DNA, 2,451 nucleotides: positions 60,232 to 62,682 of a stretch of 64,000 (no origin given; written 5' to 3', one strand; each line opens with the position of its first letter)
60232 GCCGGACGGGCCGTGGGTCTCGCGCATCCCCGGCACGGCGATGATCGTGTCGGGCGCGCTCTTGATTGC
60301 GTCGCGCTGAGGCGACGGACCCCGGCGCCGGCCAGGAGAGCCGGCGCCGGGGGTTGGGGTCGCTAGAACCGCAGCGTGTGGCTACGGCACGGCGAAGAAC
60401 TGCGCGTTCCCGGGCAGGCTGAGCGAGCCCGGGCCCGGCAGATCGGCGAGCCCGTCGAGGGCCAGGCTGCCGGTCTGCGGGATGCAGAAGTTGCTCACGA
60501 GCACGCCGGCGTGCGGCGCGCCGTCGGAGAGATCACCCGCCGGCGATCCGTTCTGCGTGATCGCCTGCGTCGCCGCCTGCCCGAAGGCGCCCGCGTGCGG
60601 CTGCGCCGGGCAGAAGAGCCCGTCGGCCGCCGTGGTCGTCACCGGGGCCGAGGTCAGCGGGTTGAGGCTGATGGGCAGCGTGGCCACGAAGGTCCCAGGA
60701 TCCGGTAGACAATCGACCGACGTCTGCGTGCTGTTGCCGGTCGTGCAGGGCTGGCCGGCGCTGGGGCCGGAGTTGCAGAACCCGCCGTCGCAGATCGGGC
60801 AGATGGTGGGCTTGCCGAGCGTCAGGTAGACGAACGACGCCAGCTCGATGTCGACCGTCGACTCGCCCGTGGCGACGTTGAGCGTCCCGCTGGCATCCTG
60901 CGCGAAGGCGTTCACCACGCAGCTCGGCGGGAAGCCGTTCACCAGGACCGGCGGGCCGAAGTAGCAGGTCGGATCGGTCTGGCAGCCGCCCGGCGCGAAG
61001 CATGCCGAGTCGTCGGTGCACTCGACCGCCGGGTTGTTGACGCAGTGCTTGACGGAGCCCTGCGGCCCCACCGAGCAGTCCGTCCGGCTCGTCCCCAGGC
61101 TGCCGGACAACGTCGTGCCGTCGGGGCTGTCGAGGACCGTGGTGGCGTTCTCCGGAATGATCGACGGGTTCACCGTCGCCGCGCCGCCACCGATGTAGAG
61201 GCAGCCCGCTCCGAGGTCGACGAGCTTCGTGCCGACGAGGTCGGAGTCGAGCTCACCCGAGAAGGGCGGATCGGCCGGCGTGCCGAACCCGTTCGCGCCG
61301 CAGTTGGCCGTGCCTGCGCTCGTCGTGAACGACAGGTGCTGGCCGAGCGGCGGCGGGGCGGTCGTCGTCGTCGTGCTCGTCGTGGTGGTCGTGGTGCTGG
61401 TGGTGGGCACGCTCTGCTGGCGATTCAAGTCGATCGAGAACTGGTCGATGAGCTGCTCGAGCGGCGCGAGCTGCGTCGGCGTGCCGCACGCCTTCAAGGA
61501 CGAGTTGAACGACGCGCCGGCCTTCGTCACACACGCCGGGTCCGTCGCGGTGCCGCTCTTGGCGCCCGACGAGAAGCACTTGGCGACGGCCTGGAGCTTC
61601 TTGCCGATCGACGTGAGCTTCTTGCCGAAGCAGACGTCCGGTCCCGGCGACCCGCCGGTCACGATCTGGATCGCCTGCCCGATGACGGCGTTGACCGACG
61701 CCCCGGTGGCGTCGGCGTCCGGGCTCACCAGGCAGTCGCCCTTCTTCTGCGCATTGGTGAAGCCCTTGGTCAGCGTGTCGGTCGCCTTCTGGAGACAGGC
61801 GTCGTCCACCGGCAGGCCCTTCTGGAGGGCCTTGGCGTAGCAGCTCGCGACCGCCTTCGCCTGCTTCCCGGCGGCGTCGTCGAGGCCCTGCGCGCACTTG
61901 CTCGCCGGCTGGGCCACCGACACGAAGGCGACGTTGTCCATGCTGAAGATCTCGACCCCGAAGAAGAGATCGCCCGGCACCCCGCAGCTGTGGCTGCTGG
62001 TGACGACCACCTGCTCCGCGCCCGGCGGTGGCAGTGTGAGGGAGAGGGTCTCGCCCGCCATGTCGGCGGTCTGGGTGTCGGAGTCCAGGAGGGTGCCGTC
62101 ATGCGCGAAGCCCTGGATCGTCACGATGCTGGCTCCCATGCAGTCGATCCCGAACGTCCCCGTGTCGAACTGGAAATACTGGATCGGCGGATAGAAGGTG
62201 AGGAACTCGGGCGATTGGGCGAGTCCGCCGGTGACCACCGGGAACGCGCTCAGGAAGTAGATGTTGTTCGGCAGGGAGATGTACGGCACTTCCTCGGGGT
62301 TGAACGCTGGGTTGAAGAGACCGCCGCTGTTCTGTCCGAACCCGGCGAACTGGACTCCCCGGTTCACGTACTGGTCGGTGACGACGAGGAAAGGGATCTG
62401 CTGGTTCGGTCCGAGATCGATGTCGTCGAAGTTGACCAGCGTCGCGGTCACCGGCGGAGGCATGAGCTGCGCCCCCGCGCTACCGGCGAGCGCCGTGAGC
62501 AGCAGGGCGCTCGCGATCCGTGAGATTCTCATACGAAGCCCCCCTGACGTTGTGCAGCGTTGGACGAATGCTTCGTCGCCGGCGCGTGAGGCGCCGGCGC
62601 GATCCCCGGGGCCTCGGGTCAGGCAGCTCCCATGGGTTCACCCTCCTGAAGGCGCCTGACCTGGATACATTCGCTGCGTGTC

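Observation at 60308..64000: Duplication of >1 kb (100% identity) covering the 3' half and terminator of a secreted Cys-rich protein gene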

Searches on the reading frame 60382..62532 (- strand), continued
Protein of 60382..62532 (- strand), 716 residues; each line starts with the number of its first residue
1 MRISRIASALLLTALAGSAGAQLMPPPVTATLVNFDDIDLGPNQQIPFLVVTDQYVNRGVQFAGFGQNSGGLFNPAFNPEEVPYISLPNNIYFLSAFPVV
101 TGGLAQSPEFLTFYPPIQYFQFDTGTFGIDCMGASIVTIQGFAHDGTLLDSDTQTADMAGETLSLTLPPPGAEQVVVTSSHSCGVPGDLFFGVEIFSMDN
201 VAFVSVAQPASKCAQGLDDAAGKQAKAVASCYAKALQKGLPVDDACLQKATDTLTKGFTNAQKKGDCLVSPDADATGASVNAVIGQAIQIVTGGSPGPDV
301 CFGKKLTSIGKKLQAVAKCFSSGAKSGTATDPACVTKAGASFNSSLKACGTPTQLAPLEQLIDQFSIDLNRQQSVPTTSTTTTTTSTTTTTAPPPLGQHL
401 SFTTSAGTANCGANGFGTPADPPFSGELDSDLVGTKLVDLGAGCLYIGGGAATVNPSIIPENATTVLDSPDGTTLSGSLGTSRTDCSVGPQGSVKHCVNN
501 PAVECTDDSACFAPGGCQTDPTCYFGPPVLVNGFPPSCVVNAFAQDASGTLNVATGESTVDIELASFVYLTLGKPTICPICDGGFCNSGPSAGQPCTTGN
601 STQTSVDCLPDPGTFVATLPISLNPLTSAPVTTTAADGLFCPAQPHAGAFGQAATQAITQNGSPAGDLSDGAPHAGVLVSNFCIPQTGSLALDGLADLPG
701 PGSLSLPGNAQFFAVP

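Call 43: fold_search(model_id=the predicted structure, library=pdb)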
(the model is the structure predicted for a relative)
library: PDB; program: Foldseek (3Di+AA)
matches with E <= 10: 627; with E <= 0.001: 4
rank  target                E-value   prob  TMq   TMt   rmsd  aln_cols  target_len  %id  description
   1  7jrl                  1.2e-04  1.00  0.13  0.18  18.3       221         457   13  The structure of CBM51-2 in complex with GlcNAc and INT domains from Clostridium perfringens ZmpB (released 2021-02-03)
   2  7jrm                  2.7e-04  0.99  0.12  0.17  11.7       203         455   16  The structure of CBM51-2 and INT domains from Clostridium perfringens ZmpB (released 2021-02-03)
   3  9qpm                  6.6e-04  1.00  0.15  0.41   7.5       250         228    9  BtuJ1 (BT_1491) bound to cyanocobalamin (released 2026-03-25)
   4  1k42_MODEL_1_A        7.7e-04  1.00  0.15  0.48   7.6       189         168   14  The Solution Structure of the CBM4-2 Carbohydrate Binding Module from a Thermostable Rhodothermus marinus Xyla (released 2002-05-29)
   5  9i2l_A                1.2e-03  1.00  0.13  0.31   8.9       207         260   11  BtuJ2 - DUF4465 domain containing protein (released 2025-03-05)
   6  2xom_A                1.5e-03  1.00  0.12  0.47   6.8       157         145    6  Atomic resolution structure of TmCBM61 in complex with beta-1,4- galactotriose (released 2010-09-08)
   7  7vyv_A                1.9e-03  0.97  0.12  0.12  15.4       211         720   14  Cryo-EM structure of Depo32, a Klebsiella phage depolymerase targets the K2 serotype K. pneumoniae (released 2023-08-30)
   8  2y6j                  2.0e-03  1.00  0.15  0.51   6.8       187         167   11  X-2 engineered mutated CBM4-2 Carbohydrate Binding Module from a Thermostable Rhodothermus marinus Xylanase (released 2012-03-07)
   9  9jsk_C                2.0e-03  1.00  0.13  0.20   6.5       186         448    9  Clostridium perfringens iota toxin pore Ib in prepore IV state (released 2025-05-14)
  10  7vz3_A                2.0e-03  0.97  0.13  0.12  15.3       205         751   15  Cryo-EM structure of Depo32, a Klebsiella phage depolymerase targets the K2 serotype K. pneumoniae (released 2023-08-30)
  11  2xon_L                2.4e-03  1.00  0.12  0.47   6.7       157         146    8  Structure of TmCBM61 in complex with beta-1,4-galactotriose at 1.4 A resolution (released 2010-09-08)
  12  9i2l_B                2.4e-03  1.00  0.13  0.30   9.4       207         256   12  BtuJ2 - DUF4465 domain containing protein (released 2025-03-05)
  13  1uxx_X                2.6e-03  0.99  0.11  0.45   7.8       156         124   13  CBM6ct from Clostridium thermocellum in complex with xylopentaose (released 2004-03-11)
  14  7vz3_B                2.7e-03  0.98  0.13  0.12  14.8       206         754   14  Cryo-EM structure of Depo32, a Klebsiella phage depolymerase targets the K2 serotype K. pneumoniae (released 2023-08-30)
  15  8xmz_A                3.0e-03  1.00  0.13  0.55   8.4       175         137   11  Crystal structure of a novel porphyran-binding carbohydrate binding module (released 2024-01-17)
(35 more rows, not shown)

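Call 45: search_protein_families(library=pfam, alignment_id=A1, max_evalue=0.01)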
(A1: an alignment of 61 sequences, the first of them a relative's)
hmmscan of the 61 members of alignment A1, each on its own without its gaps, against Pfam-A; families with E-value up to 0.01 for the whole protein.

A. member 1, P0001 (716 aa): 0 families

B. families by the number of members that match (of 61 scanned): 2 families
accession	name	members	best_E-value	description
PF13948.11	DUF4215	2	6.1e-06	Domain of unknown function (DUF4215)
PF24247.1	DUF7450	1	1.4e-20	Repeat of unknown function (DUF7450)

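Call 65: find_related_loci(query=A1, collection=metagenome_contigs, flank=5000)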
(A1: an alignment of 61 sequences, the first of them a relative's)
Query A1 (716 aa) in metagenome_contigs; peptide patterns used: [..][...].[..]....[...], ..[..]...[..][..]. (x = any residue, [..] = any of these).
323 stretches matched a pattern; 223 encode a relative of the query (tblastn E <= 1e-3); the best 80 are kept; 80 distinct loci.
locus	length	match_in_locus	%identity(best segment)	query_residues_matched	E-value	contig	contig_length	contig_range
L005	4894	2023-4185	72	1-716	0e+0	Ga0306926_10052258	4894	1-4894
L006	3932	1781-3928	66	1-715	0e+0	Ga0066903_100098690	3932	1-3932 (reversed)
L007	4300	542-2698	57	1-712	0e+0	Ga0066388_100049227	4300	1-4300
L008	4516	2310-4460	58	1-716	0e+0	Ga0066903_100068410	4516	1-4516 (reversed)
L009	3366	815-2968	55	1-716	0e+0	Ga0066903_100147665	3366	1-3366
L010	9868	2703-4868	51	1-716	0e+0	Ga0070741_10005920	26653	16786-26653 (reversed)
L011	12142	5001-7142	53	1-712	0e+0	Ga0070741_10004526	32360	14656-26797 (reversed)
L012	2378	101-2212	49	1-716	0e+0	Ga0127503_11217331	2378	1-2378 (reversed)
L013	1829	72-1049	70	396-716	2e-142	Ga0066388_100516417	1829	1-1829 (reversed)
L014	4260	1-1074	67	366-716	2e-125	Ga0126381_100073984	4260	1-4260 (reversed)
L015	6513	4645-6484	48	100-713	5e-170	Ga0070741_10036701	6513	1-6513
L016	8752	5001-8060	41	181-716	5e-106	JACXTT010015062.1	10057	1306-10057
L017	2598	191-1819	40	171-712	4e-100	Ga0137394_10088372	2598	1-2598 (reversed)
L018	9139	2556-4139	43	207-711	1e-89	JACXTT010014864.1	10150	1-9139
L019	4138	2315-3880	42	207-712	1e-87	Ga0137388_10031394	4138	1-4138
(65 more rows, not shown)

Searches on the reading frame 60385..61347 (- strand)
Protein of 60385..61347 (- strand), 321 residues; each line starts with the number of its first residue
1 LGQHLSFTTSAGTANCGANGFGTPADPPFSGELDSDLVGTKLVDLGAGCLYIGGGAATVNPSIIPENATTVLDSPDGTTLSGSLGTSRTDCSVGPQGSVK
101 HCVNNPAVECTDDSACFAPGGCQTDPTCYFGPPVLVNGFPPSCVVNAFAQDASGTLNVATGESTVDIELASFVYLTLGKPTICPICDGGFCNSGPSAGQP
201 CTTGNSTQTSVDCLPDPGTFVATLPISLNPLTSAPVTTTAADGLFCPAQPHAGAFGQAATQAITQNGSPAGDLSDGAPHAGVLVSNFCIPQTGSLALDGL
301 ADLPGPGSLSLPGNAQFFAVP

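Call 52: predict_structure(alignment_id=A2)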
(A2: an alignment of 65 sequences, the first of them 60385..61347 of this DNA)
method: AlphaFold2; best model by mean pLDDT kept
length: 321 residues; sequences in the alignment: 65
mean_pLDDT: 96.6   pTM: 0.92
mean pLDDT of the five models: 96.6, 96.2, 95.8, 95.7, 95.1
residues with pLDDT >= 90: 310; 70-90: 11; 50-70: 0; < 50: 0
segments of 3 or more residues with pLDDT < 50: none
pLDDT, mean of each block of 10 residues (from residue 1): 96 94 95 97 98 97 97 98 96 97 97 93 97 93 97 98 98 95 98 98 96 96 97 98 97 98 98 98 98 93 98 97 70
secondary structure, 60 per line:
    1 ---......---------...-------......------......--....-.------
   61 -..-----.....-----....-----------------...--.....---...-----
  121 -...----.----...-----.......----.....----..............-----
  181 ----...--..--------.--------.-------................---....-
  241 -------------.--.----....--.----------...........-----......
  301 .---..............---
elements in order: E4-9 E29-34 E41-46 E49-52 E69-73 E79-82 E100-102 E105-109 E122-124 E134-136 E142-148 E153-157 E162-175 E185-187 E220-232 E236-239 E262-265 E279-289 H295-301 E305-318

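Call 58: fold_search(model_id=the predicted structure, library=pdb)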
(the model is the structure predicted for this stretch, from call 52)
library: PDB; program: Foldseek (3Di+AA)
matches with E <= 10: 166; with E <= 0.001: 0
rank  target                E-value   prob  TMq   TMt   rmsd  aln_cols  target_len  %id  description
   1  8xr6_O                9.4e-03  0.69  0.26  0.31  14.4       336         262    7  Cryo-EM structure of cryptophyte photosystem II (released 2024-06-19)
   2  8bd3_O                6.5e-02  0.35  0.25  0.31  14.3       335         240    9  Cryo-EM structure of the Photosystem II - LHCII supercomplex from Chlorella ohadi (released 2023-08-09)
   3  4il6_O                6.5e-02  0.30  0.25  0.30  14.9       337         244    9  Structure of Sr-substituted photosystem II (released 2013-03-06)
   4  3kzi_O                1.6e-01  0.23  0.25  0.31  13.8       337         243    8  Crystal Structure of Monomeric Form of Cyanobacterial Photosystem II (released 2010-06-16)
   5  5xnl_O                1.9e-01  0.08  0.17  0.20  16.2       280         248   12  Structure of stacked C2S2M2-type PSII-LHCII supercomplex from Pisum sativum (released 2017-09-20)
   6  7pi0_O                2.5e-01  0.20  0.25  0.31  13.2       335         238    8  Unstacked compact Dunaliella PSII (released 2022-08-17)
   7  8z9d_O                2.7e-01  0.07  0.13  0.16  16.5       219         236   10  cryo-EM structure of PSII-LHCII megacomplex from spinach (released 2024-11-13)
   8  5xnm_O                3.8e-01  0.11  0.17  0.22  11.5       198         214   12  Structure of unstacked C2S2M2-type PSII-LHCII supercomplex from Pisum sativum (released 2017-09-20)
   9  9hd7_O                4.5e-01  0.07  0.16  0.20  12.6       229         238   11  Cryo-EM structure of photosystem II C2S2M2L2 supercomplex from the green alga Chlorella ohadii (released 2025-11-12)
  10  6jsc_A                5.8e-01  0.04  0.12  0.18  18.3       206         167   11  Crystal structure of the H434A variant of the C-terminal domain of HtaA from Corynebacterium glutamicum (released 2019-11-20)
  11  6kaf_O                6.1e-01  0.11  0.19  0.25  10.9       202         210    8  C2S2M2N2-type PSII-LHCII (released 2019-10-23)
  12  6jsc_B                6.4e-01  0.04  0.13  0.19  13.1       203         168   12  Crystal structure of the H434A variant of the C-terminal domain of HtaA from Corynebacterium glutamicum (released 2019-11-20)
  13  6jsa                  7.5e-01  0.02  0.11  0.17  18.1       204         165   11  Crystal structure of the C-terminal domain of HtaA from Corynebacterium glutamicum (released 2019-11-20)
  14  9m0e_A                8.8e-01  0.02  0.11  0.05  14.6       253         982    8  Enhancing the synthesis efficiency of galacto-oligosaccharides of a beta-galactosidase from Paenibacillus barengoltzii (released 2025-04-23)
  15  4zbo_B                9.8e-01  0.01  0.10  0.11  16.9       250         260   10  Streptomyces bingchenggensis acetoacetate decarboxylase in non-covalent complex with potassium formate (released 2015-06-17)
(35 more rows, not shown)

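Call 82: search_protein_representatives(protein=window:60385-61347:-)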
Query: 321 residues. Proteins with E-value up to 0.001 (for the whole library): 760; up to 1e-10: 400; up to 1e-30: 122. The best 150 are listed.
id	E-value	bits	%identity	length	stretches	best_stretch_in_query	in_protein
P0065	4.1e-109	381.4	62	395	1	1-318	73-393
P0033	4.8e-108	377.9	62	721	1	3-321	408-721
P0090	4.5e-93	328.6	60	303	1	16-314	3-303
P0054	1.1e-85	304.4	65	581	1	1-240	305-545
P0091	5.6e-68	246.1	49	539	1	2-316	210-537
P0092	3.6e-66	240.2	49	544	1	5-317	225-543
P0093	8.7e-66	238.9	49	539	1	2-316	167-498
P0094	1.0e-65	238.7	51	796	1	4-317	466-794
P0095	3.9e-65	236.8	40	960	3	5-313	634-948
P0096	4.3e-65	236.6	49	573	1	5-317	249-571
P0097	3.8e-64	233.5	52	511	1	4-317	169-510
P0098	4.5e-64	233.3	49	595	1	5-321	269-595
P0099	1.1e-63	232.0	51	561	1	5-317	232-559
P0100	2.6e-62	227.5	47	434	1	4-317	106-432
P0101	6.3e-61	222.9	45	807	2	5-314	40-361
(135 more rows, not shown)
